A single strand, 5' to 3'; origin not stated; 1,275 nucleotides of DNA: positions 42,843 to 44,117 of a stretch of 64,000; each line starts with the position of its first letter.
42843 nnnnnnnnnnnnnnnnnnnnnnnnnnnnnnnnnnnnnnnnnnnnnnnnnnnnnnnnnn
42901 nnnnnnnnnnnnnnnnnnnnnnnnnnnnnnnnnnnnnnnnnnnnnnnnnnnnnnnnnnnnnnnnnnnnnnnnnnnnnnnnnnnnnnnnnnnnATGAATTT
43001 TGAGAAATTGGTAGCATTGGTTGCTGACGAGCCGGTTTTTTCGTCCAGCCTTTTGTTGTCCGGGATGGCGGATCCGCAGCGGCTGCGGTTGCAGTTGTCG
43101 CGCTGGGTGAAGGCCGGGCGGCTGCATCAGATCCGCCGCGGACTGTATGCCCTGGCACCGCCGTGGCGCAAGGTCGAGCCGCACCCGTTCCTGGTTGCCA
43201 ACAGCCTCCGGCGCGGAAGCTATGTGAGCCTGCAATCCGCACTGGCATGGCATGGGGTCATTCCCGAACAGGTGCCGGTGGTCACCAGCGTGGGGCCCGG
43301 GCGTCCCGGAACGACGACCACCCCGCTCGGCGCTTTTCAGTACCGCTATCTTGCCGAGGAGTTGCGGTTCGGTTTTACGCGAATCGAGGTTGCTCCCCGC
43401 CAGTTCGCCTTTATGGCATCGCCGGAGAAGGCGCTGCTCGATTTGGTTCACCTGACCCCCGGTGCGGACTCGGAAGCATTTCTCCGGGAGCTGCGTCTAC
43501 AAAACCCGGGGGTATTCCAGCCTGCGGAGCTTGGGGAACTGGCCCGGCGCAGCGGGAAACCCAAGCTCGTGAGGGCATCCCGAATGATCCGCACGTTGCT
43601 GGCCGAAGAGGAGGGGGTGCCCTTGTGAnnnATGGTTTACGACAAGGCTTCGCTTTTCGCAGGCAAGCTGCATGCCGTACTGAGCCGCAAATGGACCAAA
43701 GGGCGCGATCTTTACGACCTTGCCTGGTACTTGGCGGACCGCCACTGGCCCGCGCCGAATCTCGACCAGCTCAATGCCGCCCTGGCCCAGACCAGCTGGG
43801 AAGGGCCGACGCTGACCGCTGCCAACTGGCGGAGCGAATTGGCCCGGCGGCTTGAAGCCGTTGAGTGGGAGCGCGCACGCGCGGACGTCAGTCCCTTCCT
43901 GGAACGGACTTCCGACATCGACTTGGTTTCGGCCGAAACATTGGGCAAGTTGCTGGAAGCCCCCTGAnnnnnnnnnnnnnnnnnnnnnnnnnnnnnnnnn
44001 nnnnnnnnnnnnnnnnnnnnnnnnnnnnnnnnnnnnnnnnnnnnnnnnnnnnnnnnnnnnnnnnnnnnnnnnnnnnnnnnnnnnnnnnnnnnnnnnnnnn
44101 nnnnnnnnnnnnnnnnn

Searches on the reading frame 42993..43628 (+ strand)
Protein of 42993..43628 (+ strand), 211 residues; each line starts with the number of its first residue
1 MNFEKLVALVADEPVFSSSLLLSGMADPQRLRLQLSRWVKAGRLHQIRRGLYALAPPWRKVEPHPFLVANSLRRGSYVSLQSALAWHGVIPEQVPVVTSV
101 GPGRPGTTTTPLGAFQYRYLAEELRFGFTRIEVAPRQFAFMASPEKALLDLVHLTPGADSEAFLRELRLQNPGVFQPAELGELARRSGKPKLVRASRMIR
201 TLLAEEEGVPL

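Call 80: search_protein_families(library=padloc, proteins=[window:42993-43628:+], max_evalue=0.001)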
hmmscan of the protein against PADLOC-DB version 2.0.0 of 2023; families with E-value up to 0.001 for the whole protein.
window:42993-43628:+ (211 aa): 20 families
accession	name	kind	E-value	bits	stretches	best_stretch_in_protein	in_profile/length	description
PDLC02241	AbiEi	-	1.1e-48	163.6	1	1-200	1-195/199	AbiEi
PDLC02230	AbiEi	-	1.8e-33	113.9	1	16-158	4-141/192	AbiEi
PDLC02272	AbiEi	-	3.5e-32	109.9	1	32-171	30-163/200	AbiEi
PDLC02240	AbiEi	-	4.9e-31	105.9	1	29-156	32-163/216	AbiEi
PDLC02274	AbiEi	-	4.1e-29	99.8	1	27-155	31-162/217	AbiEi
PDLC02232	AbiEi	-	4e-15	54.1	1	26-153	32-161/177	AbiEi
PDLC02267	AbiEi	-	1.3e-13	49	1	28-152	34-152/252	AbiEi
PDLC02255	AbiEi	-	1.7e-13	48.6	1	19-156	21-149/186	AbiEi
PDLC02225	AbiEi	-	3.6e-10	37.9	1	33-168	33-161/198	AbiEi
PDLC02270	AbiEi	-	1.5e-08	32.1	1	13-117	10-120/265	AbiEi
PDLC02276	AbiEi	-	2.2e-07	28.7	1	35-152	37-157/270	AbiEi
PDLC02265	AbiEi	-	3.4e-07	28.2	1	32-168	29-164/198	AbiEi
PDLC02269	AbiEi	-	5.2e-07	27.2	1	12-90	9-88/251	AbiEi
PDLC02239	AbiEi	-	1e-06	26.6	1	34-188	26-181/195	AbiEi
PDLC02283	AbiEi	-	3.7e-06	24.8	1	32-151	32-150/201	AbiEi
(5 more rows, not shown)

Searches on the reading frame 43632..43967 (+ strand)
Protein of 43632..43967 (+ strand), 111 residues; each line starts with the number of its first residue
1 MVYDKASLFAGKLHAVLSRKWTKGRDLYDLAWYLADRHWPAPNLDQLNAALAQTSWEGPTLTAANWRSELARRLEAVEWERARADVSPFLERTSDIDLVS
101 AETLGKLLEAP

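Call 80: search_protein_families(library=padloc, proteins=[window:43632-43967:+], max_evalue=0.001)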
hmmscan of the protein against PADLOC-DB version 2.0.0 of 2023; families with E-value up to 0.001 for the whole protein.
window:43632-43967:+ (111 aa): 7 families
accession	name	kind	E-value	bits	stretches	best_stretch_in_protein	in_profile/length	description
PDLC02293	AbiEii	-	1.2e-29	101.7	1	2-108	159-264/270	AbiEii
PDLC02313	AbiEii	-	2.3e-08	31.9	1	6-99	163-244/254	AbiEii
PDLC02294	AbiEii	-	2.5e-06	25.6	1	3-98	157-245/260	AbiEii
PDLC02305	AbiEii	-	0.00011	19.5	1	2-97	161-244/306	AbiEii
PDLC02304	AbiEii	-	0.00023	19.2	1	2-38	158-191/260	AbiEii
PDLC02288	AbiEii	-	0.00026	18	1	1-60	169-227/294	AbiEii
PDLC02290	AbiEii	-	0.00069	17.2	1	4-36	132-162/290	AbiEii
